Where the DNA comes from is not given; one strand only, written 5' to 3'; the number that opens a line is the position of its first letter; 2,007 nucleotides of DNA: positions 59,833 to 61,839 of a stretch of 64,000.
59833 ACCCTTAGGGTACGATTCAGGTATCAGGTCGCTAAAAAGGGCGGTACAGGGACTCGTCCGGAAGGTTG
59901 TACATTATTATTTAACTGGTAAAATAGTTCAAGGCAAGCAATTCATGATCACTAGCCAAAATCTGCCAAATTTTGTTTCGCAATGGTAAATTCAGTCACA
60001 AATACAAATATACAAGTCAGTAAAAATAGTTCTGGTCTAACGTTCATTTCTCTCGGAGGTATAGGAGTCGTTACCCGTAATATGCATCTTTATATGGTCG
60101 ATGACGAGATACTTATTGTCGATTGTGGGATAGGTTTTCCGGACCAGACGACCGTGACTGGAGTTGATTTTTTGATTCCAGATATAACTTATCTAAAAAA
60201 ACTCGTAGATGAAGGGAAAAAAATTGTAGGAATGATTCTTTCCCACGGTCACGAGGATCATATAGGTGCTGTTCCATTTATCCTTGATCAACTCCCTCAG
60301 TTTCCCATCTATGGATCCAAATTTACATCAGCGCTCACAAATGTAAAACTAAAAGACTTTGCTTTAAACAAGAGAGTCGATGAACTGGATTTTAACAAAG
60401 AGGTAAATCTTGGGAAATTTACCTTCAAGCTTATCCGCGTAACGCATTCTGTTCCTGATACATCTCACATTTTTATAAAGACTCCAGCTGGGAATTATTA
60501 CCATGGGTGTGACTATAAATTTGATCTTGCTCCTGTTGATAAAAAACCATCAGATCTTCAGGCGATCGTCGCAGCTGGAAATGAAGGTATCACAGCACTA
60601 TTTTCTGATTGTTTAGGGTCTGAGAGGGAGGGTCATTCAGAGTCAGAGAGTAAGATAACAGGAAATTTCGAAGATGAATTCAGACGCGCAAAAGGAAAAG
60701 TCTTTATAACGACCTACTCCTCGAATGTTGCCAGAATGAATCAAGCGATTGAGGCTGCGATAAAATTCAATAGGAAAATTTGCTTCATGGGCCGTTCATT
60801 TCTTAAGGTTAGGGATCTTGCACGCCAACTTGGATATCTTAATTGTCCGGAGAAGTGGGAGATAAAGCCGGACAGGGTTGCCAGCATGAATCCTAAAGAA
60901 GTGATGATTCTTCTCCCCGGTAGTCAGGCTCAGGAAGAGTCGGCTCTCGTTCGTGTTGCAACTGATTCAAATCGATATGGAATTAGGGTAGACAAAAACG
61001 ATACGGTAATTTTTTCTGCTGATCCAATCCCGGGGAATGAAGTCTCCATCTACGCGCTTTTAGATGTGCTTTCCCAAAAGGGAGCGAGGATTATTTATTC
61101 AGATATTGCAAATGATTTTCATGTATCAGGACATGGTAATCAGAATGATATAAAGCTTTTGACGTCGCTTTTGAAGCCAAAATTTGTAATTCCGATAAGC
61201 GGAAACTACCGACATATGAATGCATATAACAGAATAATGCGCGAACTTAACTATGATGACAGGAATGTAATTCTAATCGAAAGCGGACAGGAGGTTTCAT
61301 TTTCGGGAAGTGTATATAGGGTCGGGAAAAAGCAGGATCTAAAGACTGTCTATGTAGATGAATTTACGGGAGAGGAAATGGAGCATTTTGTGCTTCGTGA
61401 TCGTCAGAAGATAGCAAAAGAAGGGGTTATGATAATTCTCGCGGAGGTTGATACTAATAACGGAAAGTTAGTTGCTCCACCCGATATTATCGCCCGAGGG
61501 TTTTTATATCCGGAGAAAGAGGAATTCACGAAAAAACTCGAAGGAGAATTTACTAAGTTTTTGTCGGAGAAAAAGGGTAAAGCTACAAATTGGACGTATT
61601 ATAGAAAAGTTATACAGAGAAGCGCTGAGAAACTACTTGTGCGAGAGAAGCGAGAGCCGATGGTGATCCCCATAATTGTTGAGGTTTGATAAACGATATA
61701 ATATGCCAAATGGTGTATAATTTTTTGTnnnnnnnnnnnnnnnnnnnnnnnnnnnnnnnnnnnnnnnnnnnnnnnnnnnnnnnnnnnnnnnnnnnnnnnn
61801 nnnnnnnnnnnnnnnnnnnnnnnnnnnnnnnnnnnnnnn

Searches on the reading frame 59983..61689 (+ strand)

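Call 53: search_protein_families(library=pfam, proteins=[window:59983-61689:+], max_evalue=0.0001)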
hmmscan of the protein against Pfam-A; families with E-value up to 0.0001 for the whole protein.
window:59983-61689:+ (568 aa): 5 families
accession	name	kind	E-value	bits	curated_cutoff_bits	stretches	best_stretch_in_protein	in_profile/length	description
PF22505.1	RNase_J_b_CASP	-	3.8e-36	124.1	27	1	237-362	1-125/126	Ribonuclease J, beta-CASP domain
PF17770.6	RNase_J_C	-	6.8e-19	69.2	23.8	1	470-568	1-102/102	Ribonuclease J C-terminal domain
PF00753.33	Lactamase_B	-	5.2e-08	33.5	22.7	1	32-154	6-127/196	Metallo-beta-lactamase superfamily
PF12706.13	Lactamase_B_2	-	8.4e-07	29.2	27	1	72-177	23-142/200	Beta-lactamase superfamily domain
PF07521.17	RMMBL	-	1e-05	25.9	21.6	1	378-421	10-55/63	Zn-dependent metallo-hydrolase RNA specificity domain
